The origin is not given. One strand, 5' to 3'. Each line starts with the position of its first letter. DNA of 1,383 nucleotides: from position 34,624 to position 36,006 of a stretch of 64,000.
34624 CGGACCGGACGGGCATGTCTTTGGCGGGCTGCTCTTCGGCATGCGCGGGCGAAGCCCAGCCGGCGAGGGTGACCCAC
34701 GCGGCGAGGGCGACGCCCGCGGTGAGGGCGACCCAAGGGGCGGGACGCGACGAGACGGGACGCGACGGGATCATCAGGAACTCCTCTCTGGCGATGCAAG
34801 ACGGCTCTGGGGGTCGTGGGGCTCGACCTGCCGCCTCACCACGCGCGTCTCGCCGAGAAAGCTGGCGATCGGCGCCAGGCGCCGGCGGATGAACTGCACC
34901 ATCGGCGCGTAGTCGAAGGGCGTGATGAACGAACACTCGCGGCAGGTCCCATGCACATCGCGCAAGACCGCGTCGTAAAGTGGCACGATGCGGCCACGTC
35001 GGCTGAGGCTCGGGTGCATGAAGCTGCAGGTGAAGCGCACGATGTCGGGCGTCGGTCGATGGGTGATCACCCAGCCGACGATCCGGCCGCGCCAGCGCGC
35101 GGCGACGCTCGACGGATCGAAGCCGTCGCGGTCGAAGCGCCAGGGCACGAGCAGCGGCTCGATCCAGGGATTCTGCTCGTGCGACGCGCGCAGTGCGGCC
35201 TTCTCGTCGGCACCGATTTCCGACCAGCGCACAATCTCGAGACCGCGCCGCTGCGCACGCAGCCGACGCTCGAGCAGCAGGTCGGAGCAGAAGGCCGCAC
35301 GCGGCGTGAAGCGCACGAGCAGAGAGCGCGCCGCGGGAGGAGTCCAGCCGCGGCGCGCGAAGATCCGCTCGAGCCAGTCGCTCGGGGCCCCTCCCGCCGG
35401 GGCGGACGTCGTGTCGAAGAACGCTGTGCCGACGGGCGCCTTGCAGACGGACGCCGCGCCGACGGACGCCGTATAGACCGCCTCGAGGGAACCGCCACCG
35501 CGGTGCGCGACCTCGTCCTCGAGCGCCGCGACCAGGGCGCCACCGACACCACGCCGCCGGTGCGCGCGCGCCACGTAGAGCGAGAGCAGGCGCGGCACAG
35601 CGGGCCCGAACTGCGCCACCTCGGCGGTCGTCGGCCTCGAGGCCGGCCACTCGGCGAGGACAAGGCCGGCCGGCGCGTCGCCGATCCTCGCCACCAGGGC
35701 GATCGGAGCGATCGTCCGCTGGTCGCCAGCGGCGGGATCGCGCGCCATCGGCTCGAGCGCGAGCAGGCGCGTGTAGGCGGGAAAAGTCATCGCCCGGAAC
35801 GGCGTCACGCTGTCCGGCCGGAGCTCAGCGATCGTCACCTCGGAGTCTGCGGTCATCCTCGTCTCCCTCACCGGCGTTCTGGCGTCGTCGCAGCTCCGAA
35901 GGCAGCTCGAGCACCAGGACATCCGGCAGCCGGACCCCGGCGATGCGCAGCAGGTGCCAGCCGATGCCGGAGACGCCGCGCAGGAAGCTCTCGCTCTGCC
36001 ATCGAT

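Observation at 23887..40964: Complete NHLP-leader class II lanthipeptide locus with a dedicated five-component export apparatus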

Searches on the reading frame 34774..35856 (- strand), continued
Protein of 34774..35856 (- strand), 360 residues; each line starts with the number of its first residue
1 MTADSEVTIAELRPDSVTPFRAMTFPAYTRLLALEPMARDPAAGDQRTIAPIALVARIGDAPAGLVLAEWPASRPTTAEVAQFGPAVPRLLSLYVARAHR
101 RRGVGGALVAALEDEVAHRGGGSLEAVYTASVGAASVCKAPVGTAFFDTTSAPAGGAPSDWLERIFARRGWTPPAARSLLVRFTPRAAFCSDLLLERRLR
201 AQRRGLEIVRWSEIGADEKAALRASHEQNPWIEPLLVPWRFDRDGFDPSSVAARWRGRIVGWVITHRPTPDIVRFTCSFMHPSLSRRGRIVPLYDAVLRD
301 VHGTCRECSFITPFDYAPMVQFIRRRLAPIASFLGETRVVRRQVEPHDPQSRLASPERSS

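Call 75: search_protein_families(library=pfam, proteins=[P0114, P0115, P0124, P0147, P0156, P0206], max_evalue=0.00001)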
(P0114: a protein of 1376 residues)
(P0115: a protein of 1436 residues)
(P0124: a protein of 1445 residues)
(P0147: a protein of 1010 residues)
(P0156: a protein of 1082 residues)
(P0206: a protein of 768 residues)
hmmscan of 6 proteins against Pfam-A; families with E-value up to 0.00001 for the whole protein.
P0114 (1376 aa): 4 families
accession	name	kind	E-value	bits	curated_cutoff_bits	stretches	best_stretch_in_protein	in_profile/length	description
PF13575.12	DUF4135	-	1.2e-78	265.4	29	1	210-574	1-377/378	Domain of unknown function (DUF4135)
PF05147.19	LANC_like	-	4.3e-33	114.8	23.2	1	677-1014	3-335/350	Lanthionine synthetase C-like protein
PF00583.31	Acetyltransf_1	-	7.4e-11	42.8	20.7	1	1103-1184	31-113/116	Acetyltransferase (GNAT) family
PF08445.16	FR47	-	1.5e-06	28.6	22.1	0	1133-1185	23-75/86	FR47-like protein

P0115 (1436 aa): 3 families
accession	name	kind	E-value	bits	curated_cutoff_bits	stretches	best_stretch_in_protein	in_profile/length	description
PF13575.12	DUF4135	-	2e-94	317.3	29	1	242-618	1-374/378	Domain of unknown function (DUF4135)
PF05147.19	LANC_like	-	1.7e-51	175.3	23.2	1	738-1091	4-348/350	Lanthionine synthetase C-like protein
PF00583.31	Acetyltransf_1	-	1e-09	39.1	20.7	1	1169-1251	27-115/116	Acetyltransferase (GNAT) family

P0124 (1445 aa): 3 families
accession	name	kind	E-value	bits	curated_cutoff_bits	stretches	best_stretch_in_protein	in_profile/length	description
PF13575.12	DUF4135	-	4.8e-87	293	29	1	226-612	4-377/378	Domain of unknown function (DUF4135)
PF05147.19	LANC_like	-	2.3e-43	148.6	23.2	1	728-1101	3-349/350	Lanthionine synthetase C-like protein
PF00583.31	Acetyltransf_1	-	2.3e-08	34.7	20.7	1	1188-1264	35-113/116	Acetyltransferase (GNAT) family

P0147 (1010 aa): 6 families
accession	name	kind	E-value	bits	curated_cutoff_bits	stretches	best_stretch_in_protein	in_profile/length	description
PF16261.11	DUF4915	-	5.4e-142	473.1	35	1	22-338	2-316/316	Domain of unknown function (DUF4915)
PF00583.31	Acetyltransf_1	-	3.7e-43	146.9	20.7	4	400-486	16-99/116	Acetyltransferase (GNAT) family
PF13508.13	Acetyltransf_7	-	2.3e-25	89.2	27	1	429-483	11-65/84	Acetyltransferase (GNAT) domain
PF13673.13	Acetyltransf_10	-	1.9e-16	60.7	23.6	0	410-484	20-91/128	Acetyltransferase (GNAT) domain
PF08445.16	FR47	-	1.9e-16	60.2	22.1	0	428-497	5-72/86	FR47-like protein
PF14542.12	Acetyltransf_CG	-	1.7e-07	31.7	30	0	765-802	12-50/80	GCN5-related N-acetyl-transferase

P0156 (1082 aa): 9 families
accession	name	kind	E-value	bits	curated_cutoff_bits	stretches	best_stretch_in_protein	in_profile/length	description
PF00583.31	Acetyltransf_1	-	1.1e-28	100.3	20.7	1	35-111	33-108/116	Acetyltransferase (GNAT) family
PF13508.13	Acetyltransf_7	-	4.3e-22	78.7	27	0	42-92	7-56/84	Acetyltransferase (GNAT) domain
PF08445.16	FR47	-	1.6e-12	47.6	22.1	0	65-117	23-75/86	FR47-like protein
PF13673.13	Acetyltransf_10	-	2.9e-12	47.1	23.6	0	58-96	47-84/128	Acetyltransferase (GNAT) domain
PF13649.12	Methyltransf_25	-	3.9e-10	40.7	27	1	808-902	1-97/97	Methyltransferase domain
PF06325.19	PrmA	-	4.7e-09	36.6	22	1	804-903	161-255/296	Ribosomal protein L11 methyltransferase (PrmA)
PF13847.12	Methyltransf_31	-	3.1e-07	30.6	27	1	804-905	3-108/145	Methyltransferase domain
PF05175.20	MTS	-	7.9e-07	29.3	23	1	802-904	29-136/170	Methyltransferase small domain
PF08241.18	Methyltransf_11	-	1.5e-06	29.1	21.2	1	809-904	1-93/95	Methyltransferase domain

P0206 (768 aa): 3 families
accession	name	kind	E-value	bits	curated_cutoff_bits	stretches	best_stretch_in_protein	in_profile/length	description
PF00067.27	p450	-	8.2e-28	97.8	22.8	1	91-380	84-432/462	Cytochrome P450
PF00583.31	Acetyltransf_1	-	4.1e-12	46.9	20.7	1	468-533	35-98/116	Acetyltransferase (GNAT) family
PF13508.13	Acetyltransf_7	-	7.9e-07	29.8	27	1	481-533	15-67/84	Acetyltransferase (GNAT) domain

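Call 77: search_dna_similar(query=L074:9983-10864:+, collection=plasmids, mode=protein, max_rows=15)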
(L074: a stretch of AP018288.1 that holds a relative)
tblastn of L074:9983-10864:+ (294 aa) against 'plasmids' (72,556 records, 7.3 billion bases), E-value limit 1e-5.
Records with a match: 13; places in all: 14; records where one place covers at least 80% of the query: 10.
Best place of each record, by identity: 60-80% 1; <60% 12.
By first word of the organism name: Mesorhizobium 4; Nostoc 3; Microcoleus 1; Gloeothece 1; Aminobacter 1; Azospirillum 1; Shinella 1; Ensifer 1.
By predicted mobility (MOB-suite, as given by PLSDB): non-mobilizable 8; conjugative 4; mobilizable 1.
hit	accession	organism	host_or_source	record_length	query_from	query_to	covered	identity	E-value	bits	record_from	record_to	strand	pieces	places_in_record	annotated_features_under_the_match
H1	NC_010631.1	Nostoc punctiforme PCC 73102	-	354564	1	293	100%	63.5%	1e-119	384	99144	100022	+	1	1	GNAT family N-acetyltransferase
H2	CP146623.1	Microcoleus vaginatus PCC 9802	-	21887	1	293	100%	41.6%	7e-56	243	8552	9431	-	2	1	record has no annotation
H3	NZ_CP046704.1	Nostoc sp. ATCC 53789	-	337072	7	294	98%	36.8%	6e-50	184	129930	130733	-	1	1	TIGR03032 family protein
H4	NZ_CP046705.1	Nostoc sp. ATCC 53789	-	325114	7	294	98%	35.4%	9e-46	172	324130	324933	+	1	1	TIGR03032 family protein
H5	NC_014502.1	Gloeothece verrucosa PCC 7822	fresh water in rice field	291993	7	293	98%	35.5%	2e-43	165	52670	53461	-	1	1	TIGR03032 family protein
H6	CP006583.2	Mesorhizobium huakuii 7653R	Rice field soil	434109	4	283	95%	28.6%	5e-25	112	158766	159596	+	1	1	GNAT family N-acetyltransferase | radical SAM family RiPP maturation amino acid epimerase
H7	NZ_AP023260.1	Mesorhizobium sp. L-2-11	Lotus japonicus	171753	4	283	95%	27.5%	2e-23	107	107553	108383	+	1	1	GNAT family N-acetyltransferase | radical SAM family RiPP maturation amino acid epimerase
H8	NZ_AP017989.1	Aminobacter sp. SS-2016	Lotus japoicus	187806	4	283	95%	27.5%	2e-23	107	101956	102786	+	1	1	GNAT family N-acetyltransferase | radical SAM family RiPP maturation amino acid epimerase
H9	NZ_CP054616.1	Azospirillum oryzae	cell culture,soil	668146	18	286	91%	26.2%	3e-8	62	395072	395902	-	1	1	hypothetical protein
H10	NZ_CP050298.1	Mesorhizobium huakuii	Oxytropis kamtschatica,cell ...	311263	63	283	75%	30.8%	3e-24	109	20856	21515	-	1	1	GNAT family N-acetyltransferase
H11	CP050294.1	Mesorhizobium loti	Oxytropis kamtschatica,cell ...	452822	63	283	75%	30.8%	3e-24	109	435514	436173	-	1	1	GNAT family N-acetyltransferase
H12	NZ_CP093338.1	Shinella sp. H4-D48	whole organism,grassland soil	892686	6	249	83%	27.0%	1e-10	69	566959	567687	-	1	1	GNAT family N-acetyltransferase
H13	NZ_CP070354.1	Ensifer sp. PDNC004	cell culture,Plastic debris in ...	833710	60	275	73%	24.1%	9e-11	70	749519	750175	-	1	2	GNAT family N-acetyltransferase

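Call 78: get_annotated_region(hit=H1, flank=9000)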
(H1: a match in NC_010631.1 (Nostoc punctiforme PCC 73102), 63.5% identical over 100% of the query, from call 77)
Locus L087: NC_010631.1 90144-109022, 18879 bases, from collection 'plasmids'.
description: Nostoc punctiforme PCC 73102 plasmid pNPUN01, complete sequence
organism: Nostoc punctiforme PCC 73102 (NCBI taxid 63737)
taxonomy: Bacteria; Cyanobacteriota; Cyanophyceae; Nostocales; Nostocaceae; Nostoc; Nostoc punctiforme; Nostoc punctiforme PCC 73102
host: -; source: -; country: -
typing (MOB-suite, as given by PLSDB): conjugative; replicon rep_cluster_317; relaxase MOBF; mating-pair formation MPF_T
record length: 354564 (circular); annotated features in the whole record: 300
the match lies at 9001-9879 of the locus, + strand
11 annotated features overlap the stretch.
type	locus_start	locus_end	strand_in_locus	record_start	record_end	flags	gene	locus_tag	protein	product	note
CDS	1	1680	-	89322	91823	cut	-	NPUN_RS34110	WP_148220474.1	CHAT domain-containing protein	-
CDS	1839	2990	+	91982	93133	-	-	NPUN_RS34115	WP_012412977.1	IS630-like element ISNpu2 family transposase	GO:0006313 - DNA transposition [Evidence IEA]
CDS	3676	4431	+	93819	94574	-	-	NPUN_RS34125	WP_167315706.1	DNA-binding response regulator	-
CDS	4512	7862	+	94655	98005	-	-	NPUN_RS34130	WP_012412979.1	type 2 lanthipeptide synthetase LanM family protein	-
CDS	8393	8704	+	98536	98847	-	-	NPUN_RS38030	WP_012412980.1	Nif11-like leader peptide family natural product precursor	-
CDS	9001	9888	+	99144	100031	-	-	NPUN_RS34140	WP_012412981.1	GNAT family N-acetyltransferase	-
CDS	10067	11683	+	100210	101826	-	-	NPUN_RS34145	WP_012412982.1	NHLP bacteriocin system secretion protein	-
CDS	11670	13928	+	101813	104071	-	-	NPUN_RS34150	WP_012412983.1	NHLP family bacteriocin export ABC transporter peptidase/permease/ATPase subunit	GO:0006508 - proteolysis [Evidence IEA]; GO:0055085 - transmembrane transport [Evidence IEA]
CDS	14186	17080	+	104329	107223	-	-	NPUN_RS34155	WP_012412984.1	NHLP bacteriocin export ABC transporter permease/ATPase subunit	GO:0043213 - bacteriocin transport [Evidence IEA]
CDS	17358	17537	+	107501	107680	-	-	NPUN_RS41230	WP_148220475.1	hypothetical protein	-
CDS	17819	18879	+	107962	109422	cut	-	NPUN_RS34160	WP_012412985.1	hypothetical protein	-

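Call 83: search_protein_families(library=pfam, proteins=[L087:14186-17080:+, L087:9001-9888:+], max_evalue=0.01)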
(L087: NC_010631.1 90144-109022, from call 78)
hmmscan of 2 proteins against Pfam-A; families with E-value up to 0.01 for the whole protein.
L087:14186-17080:+ (964 aa): 7 families
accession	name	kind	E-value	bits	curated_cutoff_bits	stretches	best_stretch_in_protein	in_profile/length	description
PF00005.33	ABC_tran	-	7.8e-33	114.4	25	1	745-893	1-137/137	ABC transporter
PF00664.28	ABC_membrane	-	2.7e-17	63.8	28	1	407-656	2-254/274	ABC transporter transmembrane region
PF02463.25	SMC_N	-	2.2e-08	34.3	40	1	794-933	119-211/220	RecF/RecN/SMC N terminal domain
PF13401.12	AAA_22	-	0.00082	20.1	27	1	756-859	6-65/130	AAA domain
PF13555.12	AAA_29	-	0.0014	18.8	27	1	745-772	12-39/61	P-loop containing region of AAA domain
PF13191.12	AAA_16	-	0.0016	19.4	32.6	1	753-907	24-156/167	AAA ATPase domain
PF13238.12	AAA_18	-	0.005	17.7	29.4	0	758-784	1-25/128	AAA domain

L087:9001-9888:+ (295 aa): 3 families
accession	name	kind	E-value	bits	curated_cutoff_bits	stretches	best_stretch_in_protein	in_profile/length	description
PF00583.31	Acetyltransf_1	-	7.1e-14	52.5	20.7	1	24-120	21-115/116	Acetyltransferase (GNAT) family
PF13508.13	Acetyltransf_7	-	1.5e-08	35.3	27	1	41-122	8-83/84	Acetyltransferase (GNAT) domain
PF13673.13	Acetyltransf_10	-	3.5e-06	27.5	23.6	1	27-97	23-87/128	Acetyltransferase (GNAT) domain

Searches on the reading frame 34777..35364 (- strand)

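Call 33: search_protein_families(library=pfam, proteins=[window:34777-35364:-], max_evalue=10)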
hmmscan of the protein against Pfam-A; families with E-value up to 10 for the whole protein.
seq(196 aa): 1 family
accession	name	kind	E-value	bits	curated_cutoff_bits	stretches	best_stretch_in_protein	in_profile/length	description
PF06442.17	DHFR_2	-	0.21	11.9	25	1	88-102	35-49/78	R67 dihydrofolate reductase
